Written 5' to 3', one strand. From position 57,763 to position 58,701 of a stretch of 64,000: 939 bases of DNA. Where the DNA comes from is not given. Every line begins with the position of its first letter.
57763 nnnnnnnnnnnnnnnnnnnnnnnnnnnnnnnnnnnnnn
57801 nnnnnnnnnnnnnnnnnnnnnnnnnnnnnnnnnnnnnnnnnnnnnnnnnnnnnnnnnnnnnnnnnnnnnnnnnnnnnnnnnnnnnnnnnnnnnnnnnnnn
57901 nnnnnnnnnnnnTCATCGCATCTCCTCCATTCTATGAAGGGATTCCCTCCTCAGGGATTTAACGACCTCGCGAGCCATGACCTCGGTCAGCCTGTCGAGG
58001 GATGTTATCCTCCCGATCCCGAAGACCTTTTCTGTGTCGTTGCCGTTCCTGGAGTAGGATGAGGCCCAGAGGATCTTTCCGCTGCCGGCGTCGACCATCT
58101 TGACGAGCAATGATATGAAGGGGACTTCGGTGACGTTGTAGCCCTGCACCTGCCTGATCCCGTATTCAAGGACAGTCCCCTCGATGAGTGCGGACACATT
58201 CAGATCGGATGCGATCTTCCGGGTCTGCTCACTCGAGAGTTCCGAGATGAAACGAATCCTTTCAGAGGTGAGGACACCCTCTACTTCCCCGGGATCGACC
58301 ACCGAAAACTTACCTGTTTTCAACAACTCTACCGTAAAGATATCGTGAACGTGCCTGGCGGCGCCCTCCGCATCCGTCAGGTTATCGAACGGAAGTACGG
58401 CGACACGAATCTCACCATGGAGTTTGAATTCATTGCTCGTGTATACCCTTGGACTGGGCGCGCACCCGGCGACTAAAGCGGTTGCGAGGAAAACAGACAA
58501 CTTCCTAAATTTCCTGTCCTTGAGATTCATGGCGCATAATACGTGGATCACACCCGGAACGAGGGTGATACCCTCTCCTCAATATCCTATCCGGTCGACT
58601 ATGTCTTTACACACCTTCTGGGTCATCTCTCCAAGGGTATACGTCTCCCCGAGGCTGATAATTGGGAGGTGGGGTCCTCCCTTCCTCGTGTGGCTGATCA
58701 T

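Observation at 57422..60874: Beta-barrel plus paired CsgG/LpoB-like lipoproteins plus small periplasmic protein embedded between cytochrome genes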

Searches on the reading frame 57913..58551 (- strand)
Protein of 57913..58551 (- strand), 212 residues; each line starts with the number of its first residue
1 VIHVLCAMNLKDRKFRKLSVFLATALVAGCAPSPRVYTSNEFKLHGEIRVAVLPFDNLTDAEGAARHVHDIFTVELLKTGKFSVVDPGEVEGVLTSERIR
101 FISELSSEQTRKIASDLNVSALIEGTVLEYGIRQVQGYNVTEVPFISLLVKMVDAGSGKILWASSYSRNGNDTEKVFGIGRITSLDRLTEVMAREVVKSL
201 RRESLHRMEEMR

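Call 3: search_protein_families(library=pfam, proteins=[window:57913-58551:-], max_evalue=0.1)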
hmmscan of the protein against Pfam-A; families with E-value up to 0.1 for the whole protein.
window:57913-58551:- (212 aa): 4 families
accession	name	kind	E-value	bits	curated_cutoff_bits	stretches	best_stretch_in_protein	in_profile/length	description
PF03783.19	CsgG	-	3.8e-07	30.1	20.8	1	45-192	7-173/210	Curli production assembly/transport component CsgG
PF04052.18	TolB_N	-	0.00026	21.5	22.4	1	47-94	12-59/106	TolB amino-terminal domain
PF13036.11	LpoB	-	0.025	14.9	22.3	1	47-164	29-143/147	Peptidoglycan-synthase activator LpoB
PF05643.16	GNA1162-like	-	0.038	14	25.9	1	52-175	16-135/185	Putative lipoprotein GNA1162-like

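Call 4: search_protein_families(library=ncbifam, proteins=[window:57913-58551:-], max_evalue=0.1)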
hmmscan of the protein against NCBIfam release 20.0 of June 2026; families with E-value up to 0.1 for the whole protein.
window:57913-58551:- (212 aa): 0 families

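Call 19: find_homologous_proteins(query=window:57913-58551:-)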
Query window:57913-58551:- (212 aa): 35 proteins with E <= 0.001 among 405 candidates.
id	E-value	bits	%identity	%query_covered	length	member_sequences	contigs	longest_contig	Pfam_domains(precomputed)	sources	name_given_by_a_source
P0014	6.9e-119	413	99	92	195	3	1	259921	-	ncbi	-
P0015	1.4e-70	255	65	87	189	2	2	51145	PF03783.21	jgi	jgi:TolB-like protein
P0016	1.2e-67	246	61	86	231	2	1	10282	-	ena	-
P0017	1.3e-67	246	61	82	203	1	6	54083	-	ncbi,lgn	-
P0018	2.2e-66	242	60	86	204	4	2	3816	PF03783.21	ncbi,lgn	-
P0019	2.2e-65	238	55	92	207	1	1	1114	PF13036.12,PF03783.21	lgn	-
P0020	6.1e-65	237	59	85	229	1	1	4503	PF13036.12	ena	-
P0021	1.9e-64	235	58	92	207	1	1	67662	PF03783.21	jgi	jgi:TolB-like protein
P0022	3.8e-63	231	61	84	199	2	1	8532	PF03783.21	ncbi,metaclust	ncbi:MAG: hypothetical protein A2Z06_02375, partial [Candidatus Glassbacteria bacterium RBG_16_58_8]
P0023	4.1e-62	228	57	86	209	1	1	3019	PF13036.12,PF03783.21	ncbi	-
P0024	3.2e-61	225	64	75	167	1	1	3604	PF13036.12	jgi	jgi:TolB-like protein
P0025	2.2e-36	144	40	86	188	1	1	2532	PF03783.21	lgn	-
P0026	5.6e-34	136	38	86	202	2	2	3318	PF03783.21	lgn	-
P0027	7.7e-33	132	39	85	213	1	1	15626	-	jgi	jgi:polysaccharide biosynthesis protein PelC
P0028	3.7e-31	127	37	86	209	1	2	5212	-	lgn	-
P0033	8.7e-24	103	40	86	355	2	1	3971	PF13036.12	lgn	-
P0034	2.1e-21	95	34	85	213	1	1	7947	-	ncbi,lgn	-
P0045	4.4e-13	68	33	72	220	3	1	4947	-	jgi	jgi:polysaccharide biosynthesis protein PelC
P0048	6.2e-10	57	28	80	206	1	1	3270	-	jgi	jgi:TolB-like protein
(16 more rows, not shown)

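Call 20: find_encoding_contigs(protein=P0027, flank=10000, max_places=3)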
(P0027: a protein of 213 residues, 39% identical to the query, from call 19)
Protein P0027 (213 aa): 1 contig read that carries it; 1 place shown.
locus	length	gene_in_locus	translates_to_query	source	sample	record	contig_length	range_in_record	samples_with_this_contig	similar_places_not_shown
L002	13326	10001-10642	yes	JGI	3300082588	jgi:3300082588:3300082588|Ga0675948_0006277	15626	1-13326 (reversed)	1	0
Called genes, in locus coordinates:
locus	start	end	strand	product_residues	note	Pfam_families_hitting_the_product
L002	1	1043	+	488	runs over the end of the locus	PF14522:Cytochrome_C7 (faint), PF22113:Mtrc-MtrF_II-IV_dom (faint), PF09699:Paired_CXXCH_1 (faint)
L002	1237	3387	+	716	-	PF26549:Tricorn_N, PF26550:Tricorn_2nd (faint), PF26549:Tricorn_N (weak)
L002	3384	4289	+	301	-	PF08450:SGL (faint)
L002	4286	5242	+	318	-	PF08450:SGL (faint), PF01436:NHL (faint)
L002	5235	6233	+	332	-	PF14522:Cytochrome_C7 (faint), PF22113:Mtrc-MtrF_II-IV_dom (faint), PF09699:Paired_CXXCH_1 (faint)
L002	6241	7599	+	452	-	PF14522:Cytochrome_C7 (faint), PF14537:Cytochrom_c3_2 (faint), PF09699:Paired_CXXCH_1, PF22113:Mtrc-MtrF_II-IV_dom (weak)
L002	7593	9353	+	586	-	-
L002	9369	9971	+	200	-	-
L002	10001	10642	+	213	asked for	-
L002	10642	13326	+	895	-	?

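Call 21: find_encoding_contigs(protein=P0017, flank=10000, max_places=3)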
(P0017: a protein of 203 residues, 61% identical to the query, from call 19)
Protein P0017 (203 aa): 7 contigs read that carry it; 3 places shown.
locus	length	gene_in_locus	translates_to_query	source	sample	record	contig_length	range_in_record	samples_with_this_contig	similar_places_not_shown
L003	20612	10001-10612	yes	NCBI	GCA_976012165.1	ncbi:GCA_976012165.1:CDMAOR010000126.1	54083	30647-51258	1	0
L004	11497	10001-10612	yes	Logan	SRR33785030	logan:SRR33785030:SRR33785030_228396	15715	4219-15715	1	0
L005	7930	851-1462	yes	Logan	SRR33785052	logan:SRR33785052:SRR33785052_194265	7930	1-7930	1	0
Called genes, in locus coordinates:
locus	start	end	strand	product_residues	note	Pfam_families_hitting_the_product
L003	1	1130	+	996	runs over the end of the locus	PF00082:Peptidase_S8, PF13860:FlgD_ig (weak)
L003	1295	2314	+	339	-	PF01436:NHL (weak), PF08450:SGL (faint), PF17170:DUF5128 (faint), PF06739:SBBP (faint)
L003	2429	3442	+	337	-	PF09699:Paired_CXXCH_1 (faint), PF14522:Cytochrome_C7 (faint), PF14537:Cytochrom_c3_2 (faint)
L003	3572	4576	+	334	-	PF17170:DUF5128 (faint), PF01436:NHL (faint), PF22807:TrAA12 (faint)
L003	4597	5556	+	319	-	PF01436:NHL (faint), PF17170:DUF5128 (faint)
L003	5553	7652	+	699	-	PF14522:Cytochrome_C7 (faint), PF14537:Cytochrom_c3_2 (faint), PF22113:Mtrc-MtrF_II-IV_dom (faint), PF22678:Cytochrom_c_NrfB-like (faint), PF09699:Paired_CXXCH_1 (weak)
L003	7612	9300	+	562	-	-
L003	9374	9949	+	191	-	PF13036:LpoB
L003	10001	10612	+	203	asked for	-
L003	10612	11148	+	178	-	-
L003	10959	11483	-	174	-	-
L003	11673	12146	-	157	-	-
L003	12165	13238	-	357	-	-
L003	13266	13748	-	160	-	-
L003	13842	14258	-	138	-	-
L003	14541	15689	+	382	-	PF09699:Paired_CXXCH_1 (faint), PF14522:Cytochrome_C7 (faint)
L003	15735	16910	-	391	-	PF09699:Paired_CXXCH_1 (faint), PF14522:Cytochrome_C7 (faint), PF22113:Mtrc-MtrF_II-IV_dom (faint)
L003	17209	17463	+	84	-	-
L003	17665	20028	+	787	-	PF20091:Abhydrolase_10, PF00515:TPR_1 (faint), PF07719:TPR_2 (faint)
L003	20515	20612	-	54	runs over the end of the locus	-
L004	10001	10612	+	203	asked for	-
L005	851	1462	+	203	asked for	-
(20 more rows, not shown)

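Call 22: find_encoding_contigs(protein=P0034, flank=10000, max_places=3)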
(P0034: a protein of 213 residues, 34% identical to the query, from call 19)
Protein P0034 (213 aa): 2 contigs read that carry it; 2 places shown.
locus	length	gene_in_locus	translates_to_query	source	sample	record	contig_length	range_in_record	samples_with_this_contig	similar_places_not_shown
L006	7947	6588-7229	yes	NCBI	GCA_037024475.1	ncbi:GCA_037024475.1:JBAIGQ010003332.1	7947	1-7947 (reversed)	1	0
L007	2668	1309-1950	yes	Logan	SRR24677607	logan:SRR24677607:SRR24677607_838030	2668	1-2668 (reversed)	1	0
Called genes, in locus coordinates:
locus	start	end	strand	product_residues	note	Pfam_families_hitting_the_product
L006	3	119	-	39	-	?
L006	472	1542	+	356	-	PF01436:NHL (faint)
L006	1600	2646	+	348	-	PF22113:Mtrc-MtrF_II-IV_dom (faint), PF14522:Cytochrome_C7 (faint), PF09699:Paired_CXXCH_1 (faint)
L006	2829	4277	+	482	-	PF09699:Paired_CXXCH_1 (weak), PF14522:Cytochrome_C7 (faint), PF14537:Cytochrom_c3_2 (faint), PF09699:Paired_CXXCH_1 (weak)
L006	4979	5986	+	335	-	-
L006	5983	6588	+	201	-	-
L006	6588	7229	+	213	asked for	-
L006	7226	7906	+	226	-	-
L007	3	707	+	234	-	?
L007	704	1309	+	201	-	-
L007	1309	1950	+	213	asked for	-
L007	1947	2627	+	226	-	-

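Call 75: find_encoding_contigs(protein=P0045, flank=6000, max_places=2)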
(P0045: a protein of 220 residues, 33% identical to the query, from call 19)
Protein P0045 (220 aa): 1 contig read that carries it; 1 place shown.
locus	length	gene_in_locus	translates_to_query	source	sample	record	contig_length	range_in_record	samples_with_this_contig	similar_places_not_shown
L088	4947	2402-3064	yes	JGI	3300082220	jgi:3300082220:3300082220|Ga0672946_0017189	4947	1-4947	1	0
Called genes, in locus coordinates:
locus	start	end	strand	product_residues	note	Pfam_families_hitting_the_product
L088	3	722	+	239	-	?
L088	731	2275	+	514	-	PF03704:BTAD (faint), PF07719:TPR_2 (faint), PF13174:TPR_6 (faint), PF13428:TPR_14 (weak), PF13432:TPR_16, PF14559:TPR_19, PF13432:TPR_16 (weak), PF14559:TPR_19 (weak), +2 more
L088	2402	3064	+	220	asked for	-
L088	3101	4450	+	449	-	PF01590:GAF, PF13185:GAF_2, PF13492:GAF_3, PF00990:GGDEF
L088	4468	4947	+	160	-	?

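Call 76: find_encoding_contigs(protein=P0033, flank=6000, max_places=2)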
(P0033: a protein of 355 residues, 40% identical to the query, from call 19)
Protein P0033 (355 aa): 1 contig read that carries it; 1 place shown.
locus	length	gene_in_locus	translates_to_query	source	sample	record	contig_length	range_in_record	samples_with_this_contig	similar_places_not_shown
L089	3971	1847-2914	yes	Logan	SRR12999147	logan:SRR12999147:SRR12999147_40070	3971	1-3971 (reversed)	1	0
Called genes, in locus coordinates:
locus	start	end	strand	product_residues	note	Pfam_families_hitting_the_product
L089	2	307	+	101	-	?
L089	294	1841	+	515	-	-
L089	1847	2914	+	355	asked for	PF13036:LpoB (weak)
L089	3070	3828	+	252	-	PF22113:Mtrc-MtrF_II-IV_dom (faint), PF14522:Cytochrome_C7 (faint), PF14537:Cytochrom_c3_2 (faint), PF13435:Cytochrome_C554, PF09699:Paired_CXXCH_1 (weak)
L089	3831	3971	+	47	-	?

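Call 77: find_encoding_contigs(protein=P0048, flank=6000, max_places=2)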
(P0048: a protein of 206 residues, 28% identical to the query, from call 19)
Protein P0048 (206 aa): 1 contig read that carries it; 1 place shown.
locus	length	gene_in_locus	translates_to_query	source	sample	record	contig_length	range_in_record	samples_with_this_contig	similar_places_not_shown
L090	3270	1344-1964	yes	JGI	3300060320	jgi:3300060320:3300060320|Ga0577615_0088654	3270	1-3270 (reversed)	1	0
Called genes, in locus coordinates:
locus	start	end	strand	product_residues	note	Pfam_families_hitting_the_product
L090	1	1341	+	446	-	?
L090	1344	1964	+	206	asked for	-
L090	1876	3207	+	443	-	PF01590:GAF (weak), PF13492:GAF_3 (weak)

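Call 79: search_solved_structures(query=A6, max_evalue=1, show_alignments=2)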
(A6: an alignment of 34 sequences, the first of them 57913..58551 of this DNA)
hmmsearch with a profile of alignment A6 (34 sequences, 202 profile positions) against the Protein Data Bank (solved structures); distinct sequences matched with E-value up to 1: 10.
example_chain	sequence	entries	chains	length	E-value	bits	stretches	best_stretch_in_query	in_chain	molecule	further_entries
9h80_C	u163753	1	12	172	4.1e-15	58.8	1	15-175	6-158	PelC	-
5t11_A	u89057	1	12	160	3.5e-14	55.8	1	37-168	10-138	Uncharacterized protein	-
5t10_A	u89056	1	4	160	5.1e-14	55.3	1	37-168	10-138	Uncharacterized protein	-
5t0z_A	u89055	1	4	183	5.1e-12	48.7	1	46-174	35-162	Lipoprotein, putative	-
4hrv_A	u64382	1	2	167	9.4e-07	31.5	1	87-193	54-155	Putative lipoprotein GNA1162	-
3x2r_D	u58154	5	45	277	0.25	13.8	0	111-177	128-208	CsgG | Curli production assembly/transport protein CsgG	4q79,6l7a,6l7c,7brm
6lqh_A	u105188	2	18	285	0.26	13.8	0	111-177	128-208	Curli production assembly/transport component CsgG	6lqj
4uv3_A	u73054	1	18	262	0.67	12.4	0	111-177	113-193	CURLI PRODUCTION ASSEMBLY/TRANSPORT COMPONENT CSGG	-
4uv2_A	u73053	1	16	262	0.67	12.4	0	111-177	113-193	CURLI PRODUCTION TRANSPORT COMPONENT CSGG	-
6si7_P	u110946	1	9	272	0.75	12.3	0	111-177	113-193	Curli production assembly/transport component CsgG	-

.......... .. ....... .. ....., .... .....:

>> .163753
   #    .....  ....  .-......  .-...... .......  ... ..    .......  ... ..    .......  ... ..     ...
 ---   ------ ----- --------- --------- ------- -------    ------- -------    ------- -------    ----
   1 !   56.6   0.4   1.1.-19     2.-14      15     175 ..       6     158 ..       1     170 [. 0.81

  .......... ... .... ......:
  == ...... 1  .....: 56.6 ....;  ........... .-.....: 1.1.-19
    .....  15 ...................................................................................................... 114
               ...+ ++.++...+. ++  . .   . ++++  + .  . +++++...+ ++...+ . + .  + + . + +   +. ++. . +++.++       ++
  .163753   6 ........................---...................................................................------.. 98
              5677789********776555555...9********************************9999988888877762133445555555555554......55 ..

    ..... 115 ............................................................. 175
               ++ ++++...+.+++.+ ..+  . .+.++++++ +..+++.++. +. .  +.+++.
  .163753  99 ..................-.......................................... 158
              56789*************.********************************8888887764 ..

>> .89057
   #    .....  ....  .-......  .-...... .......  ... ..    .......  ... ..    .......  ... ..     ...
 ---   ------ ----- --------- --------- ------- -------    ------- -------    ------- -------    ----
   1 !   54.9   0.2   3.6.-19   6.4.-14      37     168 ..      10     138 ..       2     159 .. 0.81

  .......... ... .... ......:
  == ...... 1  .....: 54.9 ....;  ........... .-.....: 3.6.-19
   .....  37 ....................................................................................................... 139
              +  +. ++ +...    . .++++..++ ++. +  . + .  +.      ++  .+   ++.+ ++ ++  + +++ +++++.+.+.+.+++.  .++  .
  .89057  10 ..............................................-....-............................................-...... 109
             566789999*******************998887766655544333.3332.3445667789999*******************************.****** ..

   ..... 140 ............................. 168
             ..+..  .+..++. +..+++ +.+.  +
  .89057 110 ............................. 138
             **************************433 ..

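Call 81: search_solved_structures(query=A7, max_evalue=1, show_alignments=0)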
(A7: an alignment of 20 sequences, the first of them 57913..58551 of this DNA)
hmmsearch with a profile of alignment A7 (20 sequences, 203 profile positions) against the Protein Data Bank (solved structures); distinct sequences matched with E-value up to 1: 16.
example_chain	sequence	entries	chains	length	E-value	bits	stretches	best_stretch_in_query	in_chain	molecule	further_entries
9h80_C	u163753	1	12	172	7.6e-10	41.6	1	10-176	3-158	PelC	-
5t11_A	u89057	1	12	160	2.6e-09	39.9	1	40-169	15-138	Uncharacterized protein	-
5t10_A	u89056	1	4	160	4.6e-09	39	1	40-169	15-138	Uncharacterized protein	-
5t0z_A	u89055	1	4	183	2.5e-08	36.7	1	44-177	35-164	Lipoprotein, putative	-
4hrv_A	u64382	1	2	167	0.016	17.7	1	85-195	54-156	Putative lipoprotein GNA1162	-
4cbg_A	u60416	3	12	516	0.077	15.5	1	51-166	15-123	SERINE PROTEASE NS3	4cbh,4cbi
4cbm_A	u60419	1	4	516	0.077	15.5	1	51-166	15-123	SERINE PROTEASE NS3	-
4cbl_A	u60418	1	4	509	0.17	14.3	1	70-166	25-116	SERINE PROTEASE NS3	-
5wx1_A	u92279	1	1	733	0.28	13.6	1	69-166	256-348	Serine protease NS3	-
5mz4_A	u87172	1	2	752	0.32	13.4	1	70-166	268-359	Genome polyprotein,Genome polyprotein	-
6avp_A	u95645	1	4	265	0.45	13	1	84-130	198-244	Type II pantothenate kinase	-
6awg_A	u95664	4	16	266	0.45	13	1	84-130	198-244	Type II pantothenate kinase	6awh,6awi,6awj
6ebv_A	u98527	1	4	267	0.45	13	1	84-130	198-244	Type II pantothenate kinase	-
4m7x_A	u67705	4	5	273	0.47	12.9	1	84-130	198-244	Type II pantothenate kinase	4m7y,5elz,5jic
4nb4_A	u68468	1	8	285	0.5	12.8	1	84-130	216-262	Type II pantothenate kinase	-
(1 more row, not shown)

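Call 100: find_encoding_contigs(protein=P0015, flank=10000, max_places=2)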
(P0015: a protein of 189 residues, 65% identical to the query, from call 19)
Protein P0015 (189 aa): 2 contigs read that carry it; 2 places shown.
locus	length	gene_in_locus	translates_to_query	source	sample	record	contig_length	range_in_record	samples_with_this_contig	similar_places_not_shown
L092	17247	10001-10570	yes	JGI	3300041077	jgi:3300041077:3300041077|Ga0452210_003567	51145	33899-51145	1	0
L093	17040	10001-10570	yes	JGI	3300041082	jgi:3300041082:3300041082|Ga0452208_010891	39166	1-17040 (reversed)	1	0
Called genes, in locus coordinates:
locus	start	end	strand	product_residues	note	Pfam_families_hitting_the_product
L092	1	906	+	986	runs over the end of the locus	PF00082:Peptidase_S8, PF13860:FlgD_ig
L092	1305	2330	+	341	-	PF01436:NHL (weak), PF24684:Vgb_lyase (faint)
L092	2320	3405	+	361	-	PF14522:Cytochrome_C7 (faint), PF09699:Paired_CXXCH_1 (faint)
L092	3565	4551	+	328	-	PF01436:NHL (faint), PF17170:DUF5128 (faint)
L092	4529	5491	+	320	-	PF01436:NHL (faint), PF17170:DUF5128 (faint)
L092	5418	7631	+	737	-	PF14522:Cytochrome_C7 (faint), PF09699:Paired_CXXCH_1 (weak)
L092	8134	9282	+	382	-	-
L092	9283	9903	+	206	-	PF13036:LpoB (weak)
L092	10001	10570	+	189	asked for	PF03783:CsgG (weak)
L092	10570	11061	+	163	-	-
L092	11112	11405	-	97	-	-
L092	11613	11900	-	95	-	-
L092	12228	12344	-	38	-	-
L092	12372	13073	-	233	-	-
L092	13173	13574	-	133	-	-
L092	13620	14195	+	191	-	PF02085:Cytochrom_CIII (faint), PF14522:Cytochrome_C7 (faint), PF22113:Mtrc-MtrF_II-IV_dom (faint), PF09699:Paired_CXXCH_1, PF14537:Cytochrom_c3_2 (weak), PF09699:Paired_CXXCH_1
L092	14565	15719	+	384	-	PF09699:Paired_CXXCH_1 (faint), PF14522:Cytochrome_C7 (faint)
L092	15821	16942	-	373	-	PF09699:Paired_CXXCH_1 (faint), PF22113:Mtrc-MtrF_II-IV_dom (faint), PF14522:Cytochrome_C7 (faint)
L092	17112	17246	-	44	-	?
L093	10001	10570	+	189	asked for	PF03783:CsgG (weak)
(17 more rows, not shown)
